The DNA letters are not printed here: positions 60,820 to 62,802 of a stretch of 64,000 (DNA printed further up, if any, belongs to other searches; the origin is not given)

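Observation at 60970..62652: GT2 catalytic domain grafted onto a WbaP-type membrane/nucleotide-binding module that lacks its phosphoglycosyltransferase domain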

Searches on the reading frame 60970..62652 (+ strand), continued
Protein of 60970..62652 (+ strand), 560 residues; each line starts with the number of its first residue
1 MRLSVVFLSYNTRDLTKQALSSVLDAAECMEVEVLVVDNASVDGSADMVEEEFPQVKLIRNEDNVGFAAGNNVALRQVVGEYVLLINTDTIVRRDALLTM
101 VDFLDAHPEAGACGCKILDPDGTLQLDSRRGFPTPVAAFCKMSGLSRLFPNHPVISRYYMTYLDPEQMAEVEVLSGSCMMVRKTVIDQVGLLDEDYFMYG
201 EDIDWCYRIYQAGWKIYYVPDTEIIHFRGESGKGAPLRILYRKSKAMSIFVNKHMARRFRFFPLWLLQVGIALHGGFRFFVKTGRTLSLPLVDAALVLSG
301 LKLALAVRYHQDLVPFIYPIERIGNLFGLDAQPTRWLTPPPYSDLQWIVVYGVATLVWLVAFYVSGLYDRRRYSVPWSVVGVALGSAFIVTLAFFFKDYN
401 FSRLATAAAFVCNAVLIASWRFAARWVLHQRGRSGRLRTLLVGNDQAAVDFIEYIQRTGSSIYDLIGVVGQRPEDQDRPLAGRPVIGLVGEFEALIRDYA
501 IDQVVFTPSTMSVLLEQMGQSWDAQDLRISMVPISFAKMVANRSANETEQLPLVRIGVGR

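Call 12: search_solved_structures(query=window:60970-62649:+, max_evalue=1, show_alignments=2)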
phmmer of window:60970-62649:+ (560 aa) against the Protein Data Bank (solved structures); distinct sequences matched with E-value up to 1: 23.
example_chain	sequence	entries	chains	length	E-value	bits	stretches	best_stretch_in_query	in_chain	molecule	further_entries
6p61_A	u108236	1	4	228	2.4e-08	36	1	3-118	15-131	Glycosyltransferase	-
5tze_C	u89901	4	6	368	1.3e-07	33.6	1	1-108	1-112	Glycosyl transferase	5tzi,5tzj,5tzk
5tz8_A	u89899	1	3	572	2.6e-07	32.6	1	1-108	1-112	Glycosyl transferase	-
6yv7_B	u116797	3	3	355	6.4e-07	31.3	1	2-132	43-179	Glycosyl transferase, family 2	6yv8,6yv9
6yv7_A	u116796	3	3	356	6.4e-07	31.3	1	2-132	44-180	Glycosyl transferase, family 2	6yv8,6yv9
2z87_A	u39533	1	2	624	1.7e-06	30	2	4-102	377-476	Chondroitin synthase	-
2z86_A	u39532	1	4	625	1.7e-06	30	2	4-102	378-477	Chondroitin synthase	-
3bcv_A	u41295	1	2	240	4.8e-05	25.2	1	2-105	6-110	Putative glycosyltransferase protein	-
1h7l_A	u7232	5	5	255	5.8e-05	24.9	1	2-111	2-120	SPORE COAT POLYSACCHARIDE BIOSYNTHESIS PROTEIN SPSA | PROTEIN (SPORE COAT POLYSACCHARIDE BIOSYNTHESIS PROTEIN SPSA)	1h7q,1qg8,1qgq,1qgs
5hea_A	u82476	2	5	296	0.0088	17.7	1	3-97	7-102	Putative glycosyltransferase (GalT1)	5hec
8vh7_A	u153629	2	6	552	0.018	16.6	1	3-116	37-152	Heparosan synthase B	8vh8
8viw_A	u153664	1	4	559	0.019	16.6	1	3-116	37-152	Heparosan synthase B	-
7msp_A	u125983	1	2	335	0.041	15.5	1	8-94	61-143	SPbeta prophage-derived glycosyltransferase SunS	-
6s22_A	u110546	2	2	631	0.043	15.4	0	173-232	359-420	Polypeptide N-acetylgalactosaminyltransferase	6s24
6iwq_A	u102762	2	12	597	0.052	15.2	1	172-247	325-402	N-acetylgalactosaminyltransferase 7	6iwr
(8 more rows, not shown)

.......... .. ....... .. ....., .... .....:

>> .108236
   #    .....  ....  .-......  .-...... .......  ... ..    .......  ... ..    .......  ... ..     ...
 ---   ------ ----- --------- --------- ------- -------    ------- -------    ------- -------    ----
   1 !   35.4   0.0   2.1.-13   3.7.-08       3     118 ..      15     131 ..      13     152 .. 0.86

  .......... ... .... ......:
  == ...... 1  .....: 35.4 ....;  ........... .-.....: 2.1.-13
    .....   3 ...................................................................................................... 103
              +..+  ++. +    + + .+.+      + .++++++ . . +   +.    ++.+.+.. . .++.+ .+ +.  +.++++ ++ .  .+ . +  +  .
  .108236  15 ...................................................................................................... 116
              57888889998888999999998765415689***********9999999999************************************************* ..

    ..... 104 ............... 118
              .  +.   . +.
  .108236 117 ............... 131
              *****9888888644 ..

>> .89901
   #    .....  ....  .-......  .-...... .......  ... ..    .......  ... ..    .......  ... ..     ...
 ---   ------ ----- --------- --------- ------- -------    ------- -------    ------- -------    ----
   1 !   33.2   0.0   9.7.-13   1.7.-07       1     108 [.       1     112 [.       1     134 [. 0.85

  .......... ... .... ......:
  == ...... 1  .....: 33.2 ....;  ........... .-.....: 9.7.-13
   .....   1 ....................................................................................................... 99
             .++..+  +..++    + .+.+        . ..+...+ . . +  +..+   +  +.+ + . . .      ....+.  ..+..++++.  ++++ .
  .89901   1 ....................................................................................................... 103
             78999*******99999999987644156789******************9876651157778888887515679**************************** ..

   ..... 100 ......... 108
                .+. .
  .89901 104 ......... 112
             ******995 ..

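Call 25: search_protein_representatives(protein=window:60970-62649:+)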
Query: 560 residues. Proteins with E-value up to 0.001 (for the whole library): 139944; up to 1e-10: 54093; up to 1e-30: 7333. The best 150 are listed.
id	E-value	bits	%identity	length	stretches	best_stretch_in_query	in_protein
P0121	4.3e-186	636.0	53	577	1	3-556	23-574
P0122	4.5e-127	441.2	42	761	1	3-556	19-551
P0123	1.9e-119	416.0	49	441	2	1-301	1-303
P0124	4.8e-119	414.7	40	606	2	1-293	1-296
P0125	1.6e-116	406.4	40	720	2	3-309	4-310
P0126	3.0e-115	402.1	42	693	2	2-309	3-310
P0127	1.9e-112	392.9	39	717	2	2-320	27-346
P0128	1.4e-110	386.7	42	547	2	2-309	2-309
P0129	8.6e-110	384.2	41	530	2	2-303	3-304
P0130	3.9e-109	382.0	39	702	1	2-555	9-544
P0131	9.4e-109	380.7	39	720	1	3-555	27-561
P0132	1.7e-107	376.5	41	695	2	3-310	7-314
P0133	2.6e-107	376.0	38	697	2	2-312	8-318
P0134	1.6e-106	373.3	38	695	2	3-310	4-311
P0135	3.7e-106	372.2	45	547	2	2-304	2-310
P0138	3.3e-103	362.4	39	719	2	2-309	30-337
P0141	7.4e-103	361.3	39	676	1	1-556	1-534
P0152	3.8e-99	349.0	39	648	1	2-558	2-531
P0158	2.0e-93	330.1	38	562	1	3-556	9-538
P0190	2.4e-85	303.5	36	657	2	1-301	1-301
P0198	1.9e-84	300.5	34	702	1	2-554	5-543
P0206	7.0e-83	295.3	34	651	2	3-326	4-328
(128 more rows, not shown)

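Call 26: search_protein_families(library=pfam, proteins=[P0121, P0122, P0130, P0131, P0141, P0152, P0158, P0125, P0128, P0198], max_evalue=0.001)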
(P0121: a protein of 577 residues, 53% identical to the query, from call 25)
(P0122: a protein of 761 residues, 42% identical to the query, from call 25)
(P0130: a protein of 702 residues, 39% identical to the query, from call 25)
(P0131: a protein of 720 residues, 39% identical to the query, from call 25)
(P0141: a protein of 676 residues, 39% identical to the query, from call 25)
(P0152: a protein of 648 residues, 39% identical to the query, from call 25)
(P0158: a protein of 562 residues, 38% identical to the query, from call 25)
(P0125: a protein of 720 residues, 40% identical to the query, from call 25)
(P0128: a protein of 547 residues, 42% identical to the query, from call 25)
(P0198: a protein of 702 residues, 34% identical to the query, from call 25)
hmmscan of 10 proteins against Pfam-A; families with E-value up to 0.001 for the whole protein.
P0121 (577 aa): 7 families
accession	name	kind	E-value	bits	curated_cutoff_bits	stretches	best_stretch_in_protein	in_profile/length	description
PF13641.12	Glyco_tranf_2_3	-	5.8e-25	89.1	27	1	23-247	3-212/230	Glycosyltransferase like family 2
PF00535.33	Glycos_transf_2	-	1.1e-24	87.6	23.3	1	24-209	1-167/168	Glycosyl transferase family 2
PF13632.12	Glyco_trans_2_3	-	1.5e-14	54.7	27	1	102-324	1-197/198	Glycosyl transferase family group 2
PF13727.12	CoA_binding_3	-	7.8e-11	42.7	25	1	388-527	6-147/175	CoA-binding domain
PF13506.12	Glyco_transf_21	-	1.7e-05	24.8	21.7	0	189-242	97-150/174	Glycosyl transferase family 21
PF10111.15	Glyco_tranf_2_2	-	1.8e-05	24.8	27.3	0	194-232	163-202/276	Glycosyltransferase like family 2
PF02709.20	Glyco_transf_7C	-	0.00026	21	23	1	189-243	14-71/78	N-terminal domain of galactosyltransferase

P0122 (761 aa): 7 families
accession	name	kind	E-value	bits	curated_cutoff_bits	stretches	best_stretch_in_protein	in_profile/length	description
PF00535.33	Glycos_transf_2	-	2.7e-26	92.9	23.3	1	20-144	1-127/168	Glycosyl transferase family 2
PF13727.12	CoA_binding_3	-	2.5e-22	80.2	25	1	362-528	13-175/175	CoA-binding domain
PF13641.12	Glyco_tranf_2_3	-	7.7e-20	72.3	27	1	18-251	2-220/230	Glycosyltransferase like family 2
PF02397.22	Bac_transf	-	3.5e-15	56.4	27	1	629-720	78-178/179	Bacterial sugar transferase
PF13632.12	Glyco_trans_2_3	-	2.1e-10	41.2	27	1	99-322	2-178/198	Glycosyl transferase family group 2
PF10111.15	Glyco_tranf_2_2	-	1.1e-05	25.5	27.3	0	46-118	28-104/276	Glycosyltransferase like family 2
PF13704.12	Glyco_tranf_2_4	-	0.00073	20.4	27.5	0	27-105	2-81/98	Glycosyl transferase family 2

P0130 (702 aa): 9 families
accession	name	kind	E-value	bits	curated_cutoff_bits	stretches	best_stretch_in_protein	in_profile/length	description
PF00535.33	Glycos_transf_2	-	1.4e-26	93.9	23.3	1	11-196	1-167/168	Glycosyl transferase family 2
PF13641.12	Glyco_tranf_2_3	-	2.7e-25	90.1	27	1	8-250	1-228/230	Glycosyltransferase like family 2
PF13712.12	Glyco_tranf_2_5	-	2.1e-12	47.7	27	1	69-240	36-196/210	Glycosyltransferase like family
PF13632.12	Glyco_trans_2_3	-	6.1e-09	36.4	27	1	89-312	1-191/198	Glycosyl transferase family group 2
PF13727.12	CoA_binding_3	-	4.5e-08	33.7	25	1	349-522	8-175/175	CoA-binding domain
PF10111.15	Glyco_tranf_2_2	-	1.7e-07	31.4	27.3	0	38-112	29-107/276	Glycosyltransferase like family 2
PF13506.12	Glyco_transf_21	-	4.5e-06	26.7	21.7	1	80-233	24-154/174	Glycosyl transferase family 21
PF02397.22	Bac_transf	-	1.1e-05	25.5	27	1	620-696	91-175/179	Bacterial sugar transferase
PF02709.20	Glyco_transf_7C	-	0.00016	21.7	23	1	175-228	13-67/78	N-terminal domain of galactosyltransferase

P0131 (720 aa): 6 families
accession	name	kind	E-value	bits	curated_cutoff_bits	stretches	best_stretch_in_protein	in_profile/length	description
PF00535.33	Glycos_transf_2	-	2.4e-21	76.8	23.3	1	28-210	1-164/168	Glycosyl transferase family 2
PF13641.12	Glyco_tranf_2_3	-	5.2e-20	72.9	27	1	27-256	3-217/230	Glycosyltransferase like family 2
PF13727.12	CoA_binding_3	-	7e-15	55.9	25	1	379-539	20-175/175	CoA-binding domain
PF13632.12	Glyco_trans_2_3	-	1.5e-09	38.4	27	1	106-355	1-184/198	Glycosyl transferase family group 2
PF02397.22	Bac_transf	-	2.1e-09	37.6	27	1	637-719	95-176/179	Bacterial sugar transferase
PF13712.12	Glyco_tranf_2_5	-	0.00045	20.5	27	0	86-253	36-192/210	Glycosyltransferase like family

P0141 (676 aa): 8 families
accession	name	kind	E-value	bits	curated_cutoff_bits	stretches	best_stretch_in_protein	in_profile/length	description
PF00535.33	Glycos_transf_2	-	1.9e-23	83.6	23.3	1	4-143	1-132/168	Glycosyl transferase family 2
PF13641.12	Glyco_tranf_2_3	-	3.3e-19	70.3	27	1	3-231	3-216/230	Glycosyltransferase like family 2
PF13727.12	CoA_binding_3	-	5.6e-18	66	25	1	340-511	3-175/175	CoA-binding domain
PF02397.22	Bac_transf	-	2.1e-11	44.1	27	1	588-673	94-177/179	Bacterial sugar transferase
PF13632.12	Glyco_trans_2_3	-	2e-07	31.5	27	1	82-300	1-186/198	Glycosyl transferase family group 2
PF02709.20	Glyco_transf_7C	-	2.7e-05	24.2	23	1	166-226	11-74/78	N-terminal domain of galactosyltransferase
PF10111.15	Glyco_tranf_2_2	-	3.2e-05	24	27.3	0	11-103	10-105/276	Glycosyltransferase like family 2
PF13506.12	Glyco_transf_21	-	9e-05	22.4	21.7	0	170-224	98-151/174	Glycosyl transferase family 21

P0152 (648 aa): 9 families
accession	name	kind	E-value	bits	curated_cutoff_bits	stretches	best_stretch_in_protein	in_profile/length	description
PF00535.33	Glycos_transf_2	-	3.9e-23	82.7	23.3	1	4-188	1-166/168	Glycosyl transferase family 2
PF13641.12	Glyco_tranf_2_3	-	2.7e-21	77.1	27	1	3-234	3-219/230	Glycosyltransferase like family 2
PF13727.12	CoA_binding_3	-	1.9e-11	44.8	25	1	344-506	16-175/175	CoA-binding domain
PF02397.22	Bac_transf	-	1.5e-08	34.9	27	1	574-640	94-176/179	Bacterial sugar transferase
PF13632.12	Glyco_trans_2_3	-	1.8e-08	34.9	27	1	83-302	2-153/198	Glycosyl transferase family group 2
PF13712.12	Glyco_tranf_2_5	-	6.3e-08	33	27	1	68-229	42-192/210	Glycosyltransferase like family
PF02709.20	Glyco_transf_7C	-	2.5e-06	27.4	23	1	167-221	12-67/78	N-terminal domain of galactosyltransferase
PF10111.15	Glyco_tranf_2_2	-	6.7e-05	23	27.3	0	175-233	164-221/276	Glycosyltransferase like family 2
PF13506.12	Glyco_transf_21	-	0.00046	20.2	21.7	0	72-222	21-150/174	Glycosyl transferase family 21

P0158 (562 aa): 5 families
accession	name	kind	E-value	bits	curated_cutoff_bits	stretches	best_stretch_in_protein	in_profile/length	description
PF00535.33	Glycos_transf_2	-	2.7e-22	79.9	23.3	1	10-129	1-122/168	Glycosyl transferase family 2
PF13641.12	Glyco_tranf_2_3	-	1.5e-19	71.4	27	1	7-243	1-222/230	Glycosyltransferase like family 2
PF13727.12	CoA_binding_3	-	4.1e-10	40.4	25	1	359-512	19-172/175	CoA-binding domain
PF10111.15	Glyco_tranf_2_2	-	3.7e-05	23.8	27.3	0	38-109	30-105/276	Glycosyltransferase like family 2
PF13632.12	Glyco_trans_2_3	-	0.00012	22.4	27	1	88-282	1-169/198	Glycosyl transferase family group 2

P0125 (720 aa): 7 families
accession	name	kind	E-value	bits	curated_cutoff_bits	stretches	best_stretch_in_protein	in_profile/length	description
PF00535.33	Glycos_transf_2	-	1.6e-24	87.1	23.3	1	5-187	1-164/168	Glycosyl transferase family 2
PF13641.12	Glyco_tranf_2_3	-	1.9e-23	84.1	27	1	4-233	3-217/230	Glycosyltransferase like family 2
PF02397.22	Bac_transf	-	1.3e-19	70.9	27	1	551-711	1-177/179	Bacterial sugar transferase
PF13727.12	CoA_binding_3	-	2.3e-18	67.3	25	1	357-515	23-175/175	CoA-binding domain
PF13632.12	Glyco_trans_2_3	-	2.7e-09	37.6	27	1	83-304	1-182/198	Glycosyl transferase family group 2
PF13712.12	Glyco_tranf_2_5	-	0.00021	21.5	27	0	57-223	32-182/210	Glycosyltransferase like family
PF13506.12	Glyco_transf_21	-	0.0007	19.5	21.7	0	70-227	18-153/174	Glycosyl transferase family 21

P0128 (547 aa): 7 families
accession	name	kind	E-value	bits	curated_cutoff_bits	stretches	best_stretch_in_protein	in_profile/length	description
PF00535.33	Glycos_transf_2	-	1.7e-24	87.1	23.3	1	4-187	1-165/168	Glycosyl transferase family 2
PF13641.12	Glyco_tranf_2_3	-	2e-20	74.3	27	1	3-236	3-221/230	Glycosyltransferase like family 2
PF13727.12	CoA_binding_3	-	1e-11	45.6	25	1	356-507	27-175/175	CoA-binding domain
PF13632.12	Glyco_trans_2_3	-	1.7e-09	38.2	27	1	82-331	1-196/198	Glycosyl transferase family group 2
PF10111.15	Glyco_tranf_2_2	-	4.2e-09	36.7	27.3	1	29-230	27-218/276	Glycosyltransferase like family 2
PF13712.12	Glyco_tranf_2_5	-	1.6e-07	31.7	27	1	68-231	42-194/210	Glycosyltransferase like family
PF02709.20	Glyco_transf_7C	-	1.8e-05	24.7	23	1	171-221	16-67/78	N-terminal domain of galactosyltransferase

P0198 (702 aa): 6 families
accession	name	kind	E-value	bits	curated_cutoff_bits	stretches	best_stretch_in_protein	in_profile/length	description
PF00535.33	Glycos_transf_2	-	4.2e-24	85.8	23.3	1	7-177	1-152/168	Glycosyl transferase family 2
PF13641.12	Glyco_tranf_2_3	-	2.5e-17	64.1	27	1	6-236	3-218/230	Glycosyltransferase like family 2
PF02397.22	Bac_transf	-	8.9e-17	61.6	27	1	620-699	93-178/179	Bacterial sugar transferase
PF13727.12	CoA_binding_3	-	5.7e-12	46.4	25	1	356-522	19-175/175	CoA-binding domain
PF13712.12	Glyco_tranf_2_5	-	6.8e-05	23.1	27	1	59-233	30-193/210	Glycosyltransferase like family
PF13632.12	Glyco_trans_2_3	-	0.00014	22.2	27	0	85-309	1-186/198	Glycosyl transferase family group 2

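Call 38: find_related_loci(query=A2, collection=genome_contigs, flank=10000)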
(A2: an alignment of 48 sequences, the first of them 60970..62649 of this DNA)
Query A2 (560 aa) in genome_contigs; peptide patterns used: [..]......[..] (x = any residue, [..] = any of these).
600 stretches matched a pattern (row limit reached: there are more); 599 encode a relative of the query (tblastn E <= 1e-3); the best 80 are kept; 80 distinct loci.
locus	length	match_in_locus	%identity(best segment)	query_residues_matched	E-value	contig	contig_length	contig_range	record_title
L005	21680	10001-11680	58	1-560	0e+0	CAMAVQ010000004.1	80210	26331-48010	MAG: Gemmatimonas phototrophica isolate MaH-09apr19-249 genome assembly, contig: MaH-09apr19-C504, whole genome shotgun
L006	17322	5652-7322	57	1-560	0e+0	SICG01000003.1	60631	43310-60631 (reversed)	MAG: Candidatus Latescibacterota bacterium isolate Baikal-deep-G198 BACOMB-C1832, whole genome shotgun sequence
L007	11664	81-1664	39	1-554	1e-123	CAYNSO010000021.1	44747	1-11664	MAG TPA_asm: uncultured Cytophagia bacterium isolate SRP192927_co6_462 genome assembly, contig: NODE_1235_length_44747_c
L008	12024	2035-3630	38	1-556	1e-115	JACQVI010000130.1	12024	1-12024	MAG: Ignavibacteriae bacterium isolate NC_groundwater_1459_Ag_S-0.65um_45_22 S_p65_S5_coassembly_k141_2692131, whole gen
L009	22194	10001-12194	40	1-506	7e-114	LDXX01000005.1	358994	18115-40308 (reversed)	MAG: Candidatus Kryptonium thompsonii isolate JGI-4 2599192411, whole genome shotgun sequence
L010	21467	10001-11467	41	3-512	2e-113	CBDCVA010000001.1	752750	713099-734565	MAG: Candidatus Latescibacterota bacterium isolate bb234c53-c0f8-4b28-8135-e2c33dbce641 genome assembly, contig: contig_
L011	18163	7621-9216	36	1-556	3e-111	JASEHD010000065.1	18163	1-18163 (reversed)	MAG: Bacteroidota bacterium isolate Yes70-14 NODE_65_length_18163_cov_4.837530, whole genome shotgun sequence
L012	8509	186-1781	37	1-556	2e-111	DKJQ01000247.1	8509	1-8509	MAG TPA_asm: Ignavibacteria bacterium UBA6688 UBA6688_contig_1064, whole genome shotgun sequence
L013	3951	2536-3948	39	3-498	5e-110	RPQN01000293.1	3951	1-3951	MAG: Ignavibacteriae bacterium isolate metabat2.334 metabat2.334_Contig_562165, whole genome shotgun sequence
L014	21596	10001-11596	37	1-556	2e-108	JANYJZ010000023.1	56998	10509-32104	MAG: Ignavibacteriae bacterium isolate GL140_4_metabinner_9 GL140_4_k141_169464, whole genome shotgun sequence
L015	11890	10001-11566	35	1-554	5e-108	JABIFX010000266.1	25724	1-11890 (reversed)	MAG: Candidatus Neomarinimicrobiota bacterium isolate SI053_bin30 k141_922505, whole genome shotgun sequence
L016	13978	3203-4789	35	3-556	1e-107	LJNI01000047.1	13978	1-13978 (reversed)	MAG: candidate division TA06 bacterium DG_78 WOR1_52_54_4661, whole genome shotgun sequence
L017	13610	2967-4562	33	3-556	1e-105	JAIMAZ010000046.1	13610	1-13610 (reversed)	MAG: Ignavibacterium sp. isolate HOT.MB2.1 Contig47, whole genome shotgun sequence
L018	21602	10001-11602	37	1-556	1e-103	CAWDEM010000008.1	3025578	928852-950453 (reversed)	MAG: Ignavibacteriota bacterium isolate MFD05942.bin.1.74 genome assembly, contig: contig_851, whole genome shotgun sequ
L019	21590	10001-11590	36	1-556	1e-103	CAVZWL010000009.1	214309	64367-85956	MAG: Ignavibacteriota bacterium isolate MFD01476.bin.2.1 genome assembly, contig: contig_32063, whole genome shotgun seq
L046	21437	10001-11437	34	3-507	2e-92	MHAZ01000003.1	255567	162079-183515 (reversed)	MAG: Stygiobacter sp. RIFOXYC2_FULL_38_25 rifoxyc2_full_scaffold_15, whole genome shotgun sequence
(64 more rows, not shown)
